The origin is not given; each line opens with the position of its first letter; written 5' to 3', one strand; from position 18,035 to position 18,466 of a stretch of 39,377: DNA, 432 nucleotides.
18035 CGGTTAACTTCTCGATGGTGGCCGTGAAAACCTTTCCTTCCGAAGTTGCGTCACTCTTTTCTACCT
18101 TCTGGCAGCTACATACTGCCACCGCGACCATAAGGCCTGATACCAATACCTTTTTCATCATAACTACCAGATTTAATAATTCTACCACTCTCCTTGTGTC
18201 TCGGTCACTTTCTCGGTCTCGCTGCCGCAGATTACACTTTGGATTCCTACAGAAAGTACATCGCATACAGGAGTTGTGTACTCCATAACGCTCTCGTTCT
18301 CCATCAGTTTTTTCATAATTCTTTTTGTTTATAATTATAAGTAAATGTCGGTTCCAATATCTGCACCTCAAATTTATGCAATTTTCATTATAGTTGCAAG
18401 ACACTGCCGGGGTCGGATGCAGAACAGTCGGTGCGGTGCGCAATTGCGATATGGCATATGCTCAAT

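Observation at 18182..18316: Unannotated upstream ORFs of 42-44 aa, conserved at the peptide level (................-TAG), in front of lectin-domain lipoproteins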

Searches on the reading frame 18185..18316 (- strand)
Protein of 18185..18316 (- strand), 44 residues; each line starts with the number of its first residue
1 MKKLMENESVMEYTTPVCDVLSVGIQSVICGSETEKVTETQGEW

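Call 5: search_protein_families(library=pfam, proteins=[window:18185-18316:-], max_evalue=1)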
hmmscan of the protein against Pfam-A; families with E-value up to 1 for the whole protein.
seq(44 aa): 0 families

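Call 8: search_protein_families(library=ncbifam, proteins=[window:18185-18316:-], max_evalue=1)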
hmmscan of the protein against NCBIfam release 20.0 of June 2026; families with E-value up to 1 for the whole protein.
seq(44 aa): 0 families

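Call 10: find_homologous_proteins(query=A1, max_evalue=10)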
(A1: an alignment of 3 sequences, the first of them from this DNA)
Query A1 (3 sequences) (44 aa, profile of the alignment): 41 proteins with E <= 10 among 61 candidates.
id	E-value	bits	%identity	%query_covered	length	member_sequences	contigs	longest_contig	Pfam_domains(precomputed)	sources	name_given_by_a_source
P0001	6.4e-22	95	100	100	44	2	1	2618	-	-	-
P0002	2.5e-21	93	74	100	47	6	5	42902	-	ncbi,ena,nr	ncbi:MAG: hypothetical protein IJS30_06600 [Bacteroidales bacterium]|nr:hypothetical protein [Bacter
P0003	5.1e-21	92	50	100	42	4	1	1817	-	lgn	-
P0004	2.8e-20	90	68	100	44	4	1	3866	-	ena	-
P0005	1.9e-19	87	50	100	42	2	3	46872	-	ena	-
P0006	3.6e-19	86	73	100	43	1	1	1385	-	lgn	-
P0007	1.5e-18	84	70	100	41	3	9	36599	-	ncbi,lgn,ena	-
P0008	2.1e-18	84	68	100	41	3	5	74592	-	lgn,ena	-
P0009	5.7e-18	82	88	75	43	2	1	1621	-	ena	-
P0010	1.1e-17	81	70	100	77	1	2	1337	-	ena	-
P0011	1.6e-17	81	75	91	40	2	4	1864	-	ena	-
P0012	2.6e-17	80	54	100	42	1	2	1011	-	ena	-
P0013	3.0e-17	80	57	100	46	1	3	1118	-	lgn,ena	-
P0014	3.2e-17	80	83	80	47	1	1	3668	-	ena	-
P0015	7.7e-17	79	68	100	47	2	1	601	-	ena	-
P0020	3.4e-15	73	77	80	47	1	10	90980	-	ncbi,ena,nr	ncbi:MAG: hypothetical protein IKN31_05300 [Bacteroidales bacterium]|nr:hypothetical protein [Bacter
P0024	1.7e-14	71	76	91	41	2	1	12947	-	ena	-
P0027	8.6e-13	66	60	91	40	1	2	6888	-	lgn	-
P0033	2.8e-11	61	59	89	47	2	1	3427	-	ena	-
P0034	3.8e-11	60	53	100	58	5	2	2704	-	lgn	-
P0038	3.4e-10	57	58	98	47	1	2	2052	-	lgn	-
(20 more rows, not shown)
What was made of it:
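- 18182..18316 (-): Copy A: 44-aa small ORF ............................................, TAG stop. Identical protein P0001 is in the public collection (call 10).
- Checked: Gene callers have called 41 close clusters, and two NCBI metagenome-assembled genomes list them as 'hypothetical protein' (call 10).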

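Call 13: find_encoding_contigs(protein=P0020, flank=5000, max_places=4)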
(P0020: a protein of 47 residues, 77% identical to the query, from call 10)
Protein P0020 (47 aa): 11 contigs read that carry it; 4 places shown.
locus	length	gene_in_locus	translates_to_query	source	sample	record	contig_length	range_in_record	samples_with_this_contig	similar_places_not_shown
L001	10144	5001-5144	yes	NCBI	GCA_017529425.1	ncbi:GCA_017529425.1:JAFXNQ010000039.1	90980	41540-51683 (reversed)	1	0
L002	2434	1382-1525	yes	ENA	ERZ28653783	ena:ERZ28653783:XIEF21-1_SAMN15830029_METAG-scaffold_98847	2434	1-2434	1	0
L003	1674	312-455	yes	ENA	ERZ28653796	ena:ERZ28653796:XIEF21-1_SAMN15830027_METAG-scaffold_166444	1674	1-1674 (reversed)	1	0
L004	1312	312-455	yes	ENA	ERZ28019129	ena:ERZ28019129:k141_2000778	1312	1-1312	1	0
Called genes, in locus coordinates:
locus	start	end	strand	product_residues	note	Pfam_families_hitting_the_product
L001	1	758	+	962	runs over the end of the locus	PF13646:HEAT_2, PF06439:3keto-disac_hyd, PF20407:DUF1583_N (faint), PF06439:3keto-disac_hyd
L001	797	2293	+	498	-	PF01408:GFO_IDH_MocA, PF19051:GFO_IDH_MocA_C2, PF22725:GFO_IDH_MocA_C3 (faint)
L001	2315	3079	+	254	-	PF06439:3keto-disac_hyd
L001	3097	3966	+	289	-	PF01261:AP_endonuc_2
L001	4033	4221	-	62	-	PF27070:HTH_Rpn_C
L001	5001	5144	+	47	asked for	-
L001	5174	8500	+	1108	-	PF07603:Lcl_C (faint), PF02368:Big_2, PF21461:HL_N-beta (faint), PF02368:Big_2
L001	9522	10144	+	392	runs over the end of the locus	PF17761:DUF1016_N, PF06250:YhcG_C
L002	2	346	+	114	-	?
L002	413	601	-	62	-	PF27070:HTH_Rpn_C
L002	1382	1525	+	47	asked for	-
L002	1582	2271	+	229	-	-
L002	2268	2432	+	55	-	?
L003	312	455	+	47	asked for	-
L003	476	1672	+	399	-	?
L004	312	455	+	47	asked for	-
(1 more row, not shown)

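Call 14: find_encoding_contigs(protein=P0008, flank=5000, max_places=4)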
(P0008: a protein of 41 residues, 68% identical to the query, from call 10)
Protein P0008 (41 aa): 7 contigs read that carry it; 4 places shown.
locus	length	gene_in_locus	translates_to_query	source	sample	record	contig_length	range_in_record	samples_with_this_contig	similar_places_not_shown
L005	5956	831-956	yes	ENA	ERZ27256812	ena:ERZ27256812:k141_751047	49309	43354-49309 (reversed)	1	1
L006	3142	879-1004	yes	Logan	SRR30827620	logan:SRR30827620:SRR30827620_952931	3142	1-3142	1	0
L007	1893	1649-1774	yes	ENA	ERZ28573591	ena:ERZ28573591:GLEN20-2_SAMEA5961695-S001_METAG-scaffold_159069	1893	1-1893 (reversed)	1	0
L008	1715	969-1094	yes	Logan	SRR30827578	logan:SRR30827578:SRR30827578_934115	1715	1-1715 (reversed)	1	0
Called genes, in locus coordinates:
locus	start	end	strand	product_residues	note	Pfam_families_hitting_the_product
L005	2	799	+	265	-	PF02368:Big_2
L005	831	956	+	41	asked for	-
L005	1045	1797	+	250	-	-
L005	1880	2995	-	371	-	PF13480:Acetyltransf_6 (faint)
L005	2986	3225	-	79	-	PF00550:PP-binding (weak)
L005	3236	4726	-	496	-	PF00501:AMP-binding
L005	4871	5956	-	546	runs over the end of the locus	PF10091:Glycoamylase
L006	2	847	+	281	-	?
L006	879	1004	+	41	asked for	-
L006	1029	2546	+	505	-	-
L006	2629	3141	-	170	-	?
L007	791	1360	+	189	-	PF02368:Big_2, PF22359:Big-like (weak)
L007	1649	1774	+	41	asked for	-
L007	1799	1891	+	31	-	?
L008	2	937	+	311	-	?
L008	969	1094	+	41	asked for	-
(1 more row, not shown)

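Call 15: find_encoding_contigs(protein=P0002, flank=6000, max_places=4)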
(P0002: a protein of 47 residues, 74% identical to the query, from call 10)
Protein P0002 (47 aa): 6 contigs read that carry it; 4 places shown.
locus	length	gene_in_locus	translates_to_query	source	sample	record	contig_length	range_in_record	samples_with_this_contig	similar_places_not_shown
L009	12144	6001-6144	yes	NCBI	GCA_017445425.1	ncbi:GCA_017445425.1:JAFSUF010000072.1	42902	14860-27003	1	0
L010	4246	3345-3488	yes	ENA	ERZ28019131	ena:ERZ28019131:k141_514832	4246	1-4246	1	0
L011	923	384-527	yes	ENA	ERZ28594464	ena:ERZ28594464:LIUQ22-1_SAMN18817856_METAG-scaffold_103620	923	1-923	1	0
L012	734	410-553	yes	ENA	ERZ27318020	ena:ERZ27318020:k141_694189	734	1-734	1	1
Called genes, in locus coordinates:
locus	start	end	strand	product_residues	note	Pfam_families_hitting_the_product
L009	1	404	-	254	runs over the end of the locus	PF00398:RrnaAD, PF13649:Methyltransf_25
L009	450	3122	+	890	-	PF01624:MutS_I, PF05188:MutS_II, PF05192:MutS_III, PF05190:MutS_IV, PF00488:MutS_V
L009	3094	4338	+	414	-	PF12704:MacB_PCD, PF02687:FtsX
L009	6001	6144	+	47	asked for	-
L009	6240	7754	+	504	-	-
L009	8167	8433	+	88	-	-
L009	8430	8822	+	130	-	PF01850:PIN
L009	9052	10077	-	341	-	PF01883:FeS_assembly_P, PF10609:ParA, PF01656:CbiA, PF09140:MipZ (weak), PF13614:AAA_31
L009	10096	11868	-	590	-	PF01336:tRNA_anti-codon, PF00152:tRNA-synt_2, PF02938:GAD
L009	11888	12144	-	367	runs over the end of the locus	PF01926:MMR_HSR1, PF02421:FeoB_N, PF06071:YchF-GTPase_C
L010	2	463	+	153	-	?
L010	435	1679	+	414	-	PF12704:MacB_PCD, PF02687:FtsX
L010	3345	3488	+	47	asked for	-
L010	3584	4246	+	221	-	?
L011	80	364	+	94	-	-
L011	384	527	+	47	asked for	-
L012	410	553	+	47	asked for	-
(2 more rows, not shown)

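Call 16: find_encoding_contigs(protein=P0005, flank=6000, max_places=4)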
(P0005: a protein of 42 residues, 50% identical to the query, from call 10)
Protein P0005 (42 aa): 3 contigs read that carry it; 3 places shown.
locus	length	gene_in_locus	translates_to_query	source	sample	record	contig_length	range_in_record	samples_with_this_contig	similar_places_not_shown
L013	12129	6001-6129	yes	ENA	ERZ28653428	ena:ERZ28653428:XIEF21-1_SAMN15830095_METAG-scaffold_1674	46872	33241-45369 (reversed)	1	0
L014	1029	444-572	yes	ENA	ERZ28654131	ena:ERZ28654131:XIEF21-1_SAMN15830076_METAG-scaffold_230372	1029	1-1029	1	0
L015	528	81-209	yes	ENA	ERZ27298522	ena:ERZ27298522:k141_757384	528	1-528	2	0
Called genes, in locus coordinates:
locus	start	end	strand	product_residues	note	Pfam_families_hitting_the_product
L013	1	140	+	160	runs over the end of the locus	PF01196:Ribosomal_L17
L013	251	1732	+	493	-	PF21012:DUF6850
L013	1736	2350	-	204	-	PF01712:dNK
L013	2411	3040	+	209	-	PF00753:Lactamase_B, PF12706:Lactamase_B_2 (weak)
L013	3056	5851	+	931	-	PF00005:ABC_tran (faint), PF02463:SMC_N (faint), PF13191:AAA_16 (faint), PF20703:nSTAND1 (faint), PF17760:UvrA_inter, PF17755:UvrA_DNA-bind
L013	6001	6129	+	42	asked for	-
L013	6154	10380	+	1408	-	PF26918:Ig_Eae (faint), PF07603:Lcl_C (faint), PF26707:DUF8237 (faint), PF02368:Big_2, PF22359:Big-like (faint), PF26182:Ig_NUP210_5th (faint), PF02368:Big_2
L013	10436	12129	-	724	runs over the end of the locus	PF25788:Ig_Rha78A_N, PF17389:Bac_rhamnosid6H, PF17390:Bac_rhamnosid_C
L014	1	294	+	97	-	?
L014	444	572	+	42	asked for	-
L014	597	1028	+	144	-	?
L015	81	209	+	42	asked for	-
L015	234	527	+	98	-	?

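Call 17: find_encoding_contigs(protein=P0007, flank=6000, max_places=5)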
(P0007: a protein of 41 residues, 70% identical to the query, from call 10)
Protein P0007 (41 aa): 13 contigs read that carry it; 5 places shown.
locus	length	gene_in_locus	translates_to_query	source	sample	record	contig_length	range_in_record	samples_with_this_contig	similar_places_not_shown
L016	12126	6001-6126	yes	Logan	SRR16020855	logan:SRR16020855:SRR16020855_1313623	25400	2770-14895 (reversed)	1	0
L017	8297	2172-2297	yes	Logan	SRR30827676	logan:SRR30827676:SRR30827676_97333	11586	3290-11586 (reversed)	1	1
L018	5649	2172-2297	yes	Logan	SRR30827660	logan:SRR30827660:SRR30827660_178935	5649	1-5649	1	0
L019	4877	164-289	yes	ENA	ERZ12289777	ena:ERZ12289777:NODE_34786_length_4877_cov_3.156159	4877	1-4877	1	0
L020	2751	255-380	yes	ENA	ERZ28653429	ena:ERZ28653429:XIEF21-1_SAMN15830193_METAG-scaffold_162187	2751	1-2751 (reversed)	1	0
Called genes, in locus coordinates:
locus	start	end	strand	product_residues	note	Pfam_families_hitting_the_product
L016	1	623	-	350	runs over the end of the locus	PF13444:Acetyltransf_5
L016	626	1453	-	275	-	PF19576:Acyltransf_2, PF01553:Acyltransferase (weak)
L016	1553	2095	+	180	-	PF00857:Isochorismatase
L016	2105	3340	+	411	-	PF13439:Glyco_transf_4, PF13579:Glyco_trans_4_4 (weak), PF20706:GT4-conflict, PF00534:Glycos_transf_1, PF13692:Glyco_trans_1_4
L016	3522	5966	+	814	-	PF02368:Big_2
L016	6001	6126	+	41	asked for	-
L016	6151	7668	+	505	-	-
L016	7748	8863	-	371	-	PF13480:Acetyltransf_6 (faint)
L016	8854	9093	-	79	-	PF00550:PP-binding (weak)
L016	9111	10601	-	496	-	PF00501:AMP-binding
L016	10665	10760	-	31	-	-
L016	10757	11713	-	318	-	PF00535:Glycos_transf_2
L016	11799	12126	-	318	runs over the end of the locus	PF01501:Glyco_transf_8, PF18404:Glyco_transf_24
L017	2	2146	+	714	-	?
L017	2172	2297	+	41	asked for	-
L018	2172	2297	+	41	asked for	-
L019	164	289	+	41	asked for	-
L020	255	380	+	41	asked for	-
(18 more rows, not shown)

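Call 21: find_related_loci(query=A2, collection=genome_contigs, flank=5000)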
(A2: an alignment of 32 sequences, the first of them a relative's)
Query A2 (44 aa) in genome_contigs; peptide patterns used: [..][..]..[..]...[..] (x = any residue, [..] = any of these).
185 stretches matched a pattern; 7 encode a relative of the query (tblastn E <= 1e-3); 7 distinct loci.
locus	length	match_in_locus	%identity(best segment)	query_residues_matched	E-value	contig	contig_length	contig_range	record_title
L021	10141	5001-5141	74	1-44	3e-18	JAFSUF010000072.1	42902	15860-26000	MAG: Bacteroidales bacterium isolate RGIG3478 Goat_Rumen.Co__c2131028, whole genome shotgun sequence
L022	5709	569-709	66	1-44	3e-16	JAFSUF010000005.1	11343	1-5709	MAG: Bacteroidales bacterium isolate RGIG3478 Goat_Rumen.Co__c155032, whole genome shotgun sequence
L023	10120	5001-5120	68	1-44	8e-16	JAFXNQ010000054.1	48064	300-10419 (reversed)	MAG: Bacteroidales bacterium isolate RGIG6579 Sheep_Reticulum.Co__c2686770, whole genome shotgun sequence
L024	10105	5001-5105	77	10-44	2e-15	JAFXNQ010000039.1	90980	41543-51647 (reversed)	MAG: Bacteroidales bacterium isolate RGIG6579 Sheep_Reticulum.Co__c1710289, whole genome shotgun sequence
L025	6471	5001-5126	69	4-44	5e-15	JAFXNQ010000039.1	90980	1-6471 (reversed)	MAG: Bacteroidales bacterium isolate RGIG6579 Sheep_Reticulum.Co__c1710289, whole genome shotgun sequence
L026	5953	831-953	68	1-44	7e-15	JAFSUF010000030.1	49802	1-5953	MAG: Bacteroidales bacterium isolate RGIG3478 Goat_Rumen.Co__c934197, whole genome shotgun sequence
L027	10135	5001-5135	53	1-44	5e-12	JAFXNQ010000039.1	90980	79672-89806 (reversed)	MAG: Bacteroidales bacterium isolate RGIG6579 Sheep_Reticulum.Co__c1710289, whole genome shotgun sequence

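Call 29: find_related_loci(query=A2, collection=metagenome_contigs, flank=4000)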
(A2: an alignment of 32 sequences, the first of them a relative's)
Query A2 (44 aa) in metagenome_contigs; peptide patterns used: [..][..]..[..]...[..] (x = any residue, [..] = any of these).
269 stretches matched a pattern, but none encodes a relative of the query by tblastn (E <= 1e-3).

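Call 30: find_encoding_contigs(protein=P0033, flank=4000, max_places=3)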
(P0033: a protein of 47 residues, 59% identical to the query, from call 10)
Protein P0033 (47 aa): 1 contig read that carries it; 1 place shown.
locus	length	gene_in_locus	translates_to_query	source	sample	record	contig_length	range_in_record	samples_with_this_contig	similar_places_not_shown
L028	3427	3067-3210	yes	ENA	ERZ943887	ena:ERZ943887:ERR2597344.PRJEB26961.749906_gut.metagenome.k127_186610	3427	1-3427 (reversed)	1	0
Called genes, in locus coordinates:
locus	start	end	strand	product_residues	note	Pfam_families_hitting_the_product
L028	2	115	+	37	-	?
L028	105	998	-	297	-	PF07751:Abi_2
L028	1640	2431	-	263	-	PF10543:ORF6N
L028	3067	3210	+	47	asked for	-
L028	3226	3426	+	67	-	?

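Call 31: find_encoding_contigs(protein=P0038, flank=4000, max_places=3)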
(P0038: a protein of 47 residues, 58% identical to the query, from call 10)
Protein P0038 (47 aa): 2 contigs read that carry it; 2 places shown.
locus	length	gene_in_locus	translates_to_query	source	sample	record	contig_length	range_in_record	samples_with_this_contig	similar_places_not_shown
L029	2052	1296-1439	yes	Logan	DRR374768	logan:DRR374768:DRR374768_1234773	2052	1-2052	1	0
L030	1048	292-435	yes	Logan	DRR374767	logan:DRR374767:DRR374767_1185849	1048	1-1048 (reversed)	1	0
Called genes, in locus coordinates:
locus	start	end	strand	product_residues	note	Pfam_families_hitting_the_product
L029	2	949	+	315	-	?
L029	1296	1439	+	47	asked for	-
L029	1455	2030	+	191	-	-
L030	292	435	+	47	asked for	-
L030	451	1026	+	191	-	-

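Call 32: find_encoding_contigs(protein=P0024, flank=5000, max_places=3)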
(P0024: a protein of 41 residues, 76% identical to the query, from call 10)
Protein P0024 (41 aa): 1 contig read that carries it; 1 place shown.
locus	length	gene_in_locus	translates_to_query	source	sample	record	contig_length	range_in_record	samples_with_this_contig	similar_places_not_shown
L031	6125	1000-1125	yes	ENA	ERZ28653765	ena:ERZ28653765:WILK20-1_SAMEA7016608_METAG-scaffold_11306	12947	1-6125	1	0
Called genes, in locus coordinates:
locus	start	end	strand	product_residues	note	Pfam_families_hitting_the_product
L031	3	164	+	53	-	?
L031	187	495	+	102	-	PF00338:Ribosomal_S10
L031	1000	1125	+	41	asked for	-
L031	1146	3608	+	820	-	PF02368:Big_2, PF22359:Big-like (faint)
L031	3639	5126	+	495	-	-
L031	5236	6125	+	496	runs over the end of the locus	PF00501:AMP-binding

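Call 33: find_encoding_contigs(protein=P0027, flank=5000, max_places=3)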
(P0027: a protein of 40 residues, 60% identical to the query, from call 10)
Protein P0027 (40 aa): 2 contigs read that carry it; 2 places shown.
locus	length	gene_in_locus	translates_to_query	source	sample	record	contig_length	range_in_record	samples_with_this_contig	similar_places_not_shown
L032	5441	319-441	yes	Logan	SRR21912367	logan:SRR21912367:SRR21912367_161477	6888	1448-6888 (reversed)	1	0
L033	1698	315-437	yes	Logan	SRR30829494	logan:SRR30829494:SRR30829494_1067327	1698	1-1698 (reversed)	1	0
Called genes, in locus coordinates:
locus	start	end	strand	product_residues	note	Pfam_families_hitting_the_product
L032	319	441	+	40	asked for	-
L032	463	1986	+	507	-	PF07603:Lcl_C (faint)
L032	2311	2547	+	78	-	-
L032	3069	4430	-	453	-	PF13173:AAA_14, PF13635:DUF4143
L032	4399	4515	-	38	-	-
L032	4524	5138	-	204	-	PF00293:NUDIX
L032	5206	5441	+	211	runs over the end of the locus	PF00156:Pribosyltran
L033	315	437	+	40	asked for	-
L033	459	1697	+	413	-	?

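Call 39: search_solved_structures(query=A2, max_evalue=10)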
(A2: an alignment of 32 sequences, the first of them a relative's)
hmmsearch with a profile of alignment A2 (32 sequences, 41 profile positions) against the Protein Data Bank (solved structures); distinct sequences matched with E-value up to 10: 1.
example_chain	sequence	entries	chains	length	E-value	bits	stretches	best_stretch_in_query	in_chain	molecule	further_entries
6xi1_AAA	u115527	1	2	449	0.057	16.2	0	21-39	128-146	Flagellin hook IN motif family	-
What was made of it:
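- On Any curated protein family (Pfam-A, NCBIfam, PHROGs, PADLOC, PDB sequences) for the peptide: Call 39 gave a best PDB hit at E 0.057.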

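Call 45: search_protein_representatives(alignment_id=A2)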
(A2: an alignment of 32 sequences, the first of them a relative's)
Query: 32 sequences, 41 profile positions. Proteins with E-value up to 0.001 (for the whole library): 94; up to 1e-10: 22; up to 1e-30: 0. The best 94 are listed.
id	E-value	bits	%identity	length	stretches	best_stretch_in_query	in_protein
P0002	2.4e-20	87.9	-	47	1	1-41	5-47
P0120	9.4e-17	76.4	-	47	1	1-41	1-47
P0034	2.5e-16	75.1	-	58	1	2-41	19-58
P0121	1.1e-15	73.0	-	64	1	5-41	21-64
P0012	1.7e-14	69.2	-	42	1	1-41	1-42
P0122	4.8e-14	67.7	-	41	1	1-41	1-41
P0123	7.9e-14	67.1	-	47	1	3-41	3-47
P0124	4.1e-13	64.8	-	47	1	2-41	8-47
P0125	6.1e-13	64.2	-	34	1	8-41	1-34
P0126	6.3e-13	64.2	-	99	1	8-37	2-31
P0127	8.7e-13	63.7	-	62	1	1-41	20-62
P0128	2.4e-12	62.3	-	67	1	1-41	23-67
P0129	4.0e-12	61.6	-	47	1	5-41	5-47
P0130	4.6e-12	61.4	-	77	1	1-41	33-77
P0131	5.0e-12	61.3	-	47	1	2-41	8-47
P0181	5.3e-05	38.8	-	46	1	1-41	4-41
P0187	1.1e-04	37.8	-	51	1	6-33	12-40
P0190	1.2e-04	37.7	-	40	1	1-41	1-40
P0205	5.4e-04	35.6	-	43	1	1-31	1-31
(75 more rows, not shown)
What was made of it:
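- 41 close clusters (call 10) and 94 representatives at 50% identity (call 45).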

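Call 50: search_protein_families(library=pfam, alignment_id=A4, max_evalue=1)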
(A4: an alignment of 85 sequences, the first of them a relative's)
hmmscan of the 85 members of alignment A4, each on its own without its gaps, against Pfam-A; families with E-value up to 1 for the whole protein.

A. member 1, P0001 (44 aa): 0 families

B. families by the number of members that match (of 85 scanned): 10 families
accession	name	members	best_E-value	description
PF09193.15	CholecysA-Rec_N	1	0.0021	Cholecystokinin A receptor, N-terminal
PF25164.1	CoiA_N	1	0.0027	Competence protein CoiA, N-terminal domain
PF18248.6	RalF_SCD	1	0.019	RalF C-terminal Sec-7 capping domain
PF18882.5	DUF5647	1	0.019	Family of unknown function (DUF5647)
PF23475.1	zf-Tbcl_FmdE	1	0.031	FmdE treble clef zinc finger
PF02891.26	zf-MIZ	1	0.033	MIZ/SP-RING zinc finger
PF05528.17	Acc5b_avian_CoV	1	0.034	Accessory protein 5b, avian coronavirus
PF14983.11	SPMIP10-like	1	0.14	Sperm-associated microtubule inner protein 10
PF24327.1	DUF7497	1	0.15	Domain of unknown function (DUF7497)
PF13919.11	ASXH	1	0.26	Asx homology domain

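Call 51: search_protein_families(library=ncbifam, alignment_id=A4, max_evalue=1)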
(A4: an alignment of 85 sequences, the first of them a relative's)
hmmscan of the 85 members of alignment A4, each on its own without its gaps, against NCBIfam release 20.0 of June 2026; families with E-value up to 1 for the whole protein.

A. member 1, P0001 (44 aa): 0 families

B. families by the number of members that match (of 85 scanned): 5 families
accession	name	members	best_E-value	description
NF037972.1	HuaA_fam_RiPP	1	0.026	huazacin family RiPP peptide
TIGR03111.1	glyc2_xrt_Gpos1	1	0.07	TIGR03111 family XrtG-associated glycosyltransferase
NF040902.1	NuoF_pre_CCxxC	1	0.071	CCxxC motif-containing NuoF prefix domain-containing protein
NF038045.1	GEF_RalF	1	0.092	T4SS guanine nucleotide exchange effector RalF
TIGR00264.2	TIGR00264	1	0.093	nascent polypeptide-associated complex protein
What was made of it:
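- One isolated weak hit to a huazacin-type modified-peptide model, E 0.026 in 1 of 85 members (call 51).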

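Call 52: find_homologous_proteins(query=A4, max_evalue=0.001)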
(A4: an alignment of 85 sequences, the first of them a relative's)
Query A4 (85 sequences) (44 aa, profile of the alignment): 37 proteins with E <= 0.001 among 82 candidates.
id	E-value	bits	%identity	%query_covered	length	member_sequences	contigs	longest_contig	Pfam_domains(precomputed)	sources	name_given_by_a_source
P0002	2.5e-15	74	74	100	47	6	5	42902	-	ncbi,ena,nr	ncbi:MAG: hypothetical protein IJS30_06600 [Bacteroidales bacterium]|nr:hypothetical protein [Bacter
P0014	2.5e-15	74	83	80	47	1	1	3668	-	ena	-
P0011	2.7e-15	74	75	91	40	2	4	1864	-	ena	-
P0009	5.4e-15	73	88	75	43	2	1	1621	-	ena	-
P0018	9.5e-15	72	74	89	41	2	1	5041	-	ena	-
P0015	1.2e-14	72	68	100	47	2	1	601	-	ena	-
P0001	1.8e-14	71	100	100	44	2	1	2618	-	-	-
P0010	2.1e-14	71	70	100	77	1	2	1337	-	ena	-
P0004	2.4e-14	71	68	100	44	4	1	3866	-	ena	-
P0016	9.7e-14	69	75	73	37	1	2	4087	-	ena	-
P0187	6.7e-11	60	48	48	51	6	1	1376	-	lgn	-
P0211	1.5e-10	58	48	48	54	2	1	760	-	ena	-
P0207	3.7e-10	57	35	84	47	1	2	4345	-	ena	-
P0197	2.2e-9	55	33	89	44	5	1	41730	-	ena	-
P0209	5.2e-9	54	41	77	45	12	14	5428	-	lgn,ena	-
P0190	7.3e-9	53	33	91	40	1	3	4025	-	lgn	-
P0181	1.4e-6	46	38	73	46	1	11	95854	-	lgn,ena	-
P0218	9.9e-6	43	32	77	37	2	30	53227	-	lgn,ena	-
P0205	2.6e-5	42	-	-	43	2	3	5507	-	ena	-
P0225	3.2e-4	38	37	61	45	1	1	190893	-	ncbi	-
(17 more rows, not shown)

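Call 54: find_encoding_contigs(protein=P0225, flank=5000, max_places=3)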
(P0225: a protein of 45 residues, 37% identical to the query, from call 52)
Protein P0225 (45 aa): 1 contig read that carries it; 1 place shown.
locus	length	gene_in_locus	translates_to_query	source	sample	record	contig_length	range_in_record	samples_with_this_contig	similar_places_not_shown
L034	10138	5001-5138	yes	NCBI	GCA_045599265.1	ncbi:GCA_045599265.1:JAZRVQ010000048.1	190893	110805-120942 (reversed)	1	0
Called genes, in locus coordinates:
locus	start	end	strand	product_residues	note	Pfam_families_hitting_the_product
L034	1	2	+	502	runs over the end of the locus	PF00939:Na_sulph_symp, PF03600:CitMHS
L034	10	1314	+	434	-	-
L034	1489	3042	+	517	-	-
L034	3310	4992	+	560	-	-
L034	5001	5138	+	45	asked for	-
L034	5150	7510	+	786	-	PF07603:Lcl_C (faint), PF02368:Big_2 (weak), PF22359:Big-like (weak)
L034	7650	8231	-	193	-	-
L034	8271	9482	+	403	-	PF00069:Pkinase, PF07714:PK_Tyr_Ser-Thr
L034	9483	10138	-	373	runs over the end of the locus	PF01553:Acyltransferase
